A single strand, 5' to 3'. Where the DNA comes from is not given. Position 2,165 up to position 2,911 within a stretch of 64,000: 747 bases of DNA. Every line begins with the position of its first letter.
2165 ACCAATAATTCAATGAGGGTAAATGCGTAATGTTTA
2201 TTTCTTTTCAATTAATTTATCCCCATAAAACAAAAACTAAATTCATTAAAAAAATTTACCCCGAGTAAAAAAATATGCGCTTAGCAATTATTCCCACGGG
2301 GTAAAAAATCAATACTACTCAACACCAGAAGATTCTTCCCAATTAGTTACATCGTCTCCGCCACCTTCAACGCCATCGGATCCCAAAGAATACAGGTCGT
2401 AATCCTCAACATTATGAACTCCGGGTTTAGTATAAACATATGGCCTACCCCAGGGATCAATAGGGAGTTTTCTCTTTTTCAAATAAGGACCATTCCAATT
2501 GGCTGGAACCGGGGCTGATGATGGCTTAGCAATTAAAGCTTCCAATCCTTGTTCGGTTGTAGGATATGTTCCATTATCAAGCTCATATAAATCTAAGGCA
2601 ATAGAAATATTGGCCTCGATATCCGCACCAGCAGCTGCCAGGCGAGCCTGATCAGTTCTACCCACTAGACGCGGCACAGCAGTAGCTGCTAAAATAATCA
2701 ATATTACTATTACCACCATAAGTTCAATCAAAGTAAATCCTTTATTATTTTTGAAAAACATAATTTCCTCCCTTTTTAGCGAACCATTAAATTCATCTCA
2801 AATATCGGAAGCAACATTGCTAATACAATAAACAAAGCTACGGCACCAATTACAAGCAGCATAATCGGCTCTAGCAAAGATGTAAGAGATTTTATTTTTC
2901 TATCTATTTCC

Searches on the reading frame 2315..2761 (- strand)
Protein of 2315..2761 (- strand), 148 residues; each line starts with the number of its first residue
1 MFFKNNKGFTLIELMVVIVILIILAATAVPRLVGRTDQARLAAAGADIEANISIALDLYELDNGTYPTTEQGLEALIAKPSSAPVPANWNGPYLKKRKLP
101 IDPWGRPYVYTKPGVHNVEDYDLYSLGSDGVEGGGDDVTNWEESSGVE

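Call 73: search_protein_families(library=pfam, proteins=[window:2315-2761:-], max_evalue=0.001)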
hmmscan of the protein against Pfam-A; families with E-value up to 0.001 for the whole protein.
window:2315-2761:- (148 aa): 2 families
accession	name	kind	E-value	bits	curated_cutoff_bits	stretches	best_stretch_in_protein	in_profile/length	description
PF08334.16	T2SSG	-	1.6e-36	125.1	21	1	31-141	1-108/108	Type II secretion system (T2SS), protein G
PF07963.17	N_methyl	-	2.2e-09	36.9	21.2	1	4-28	2-26/27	Prokaryotic N-terminal methylation motif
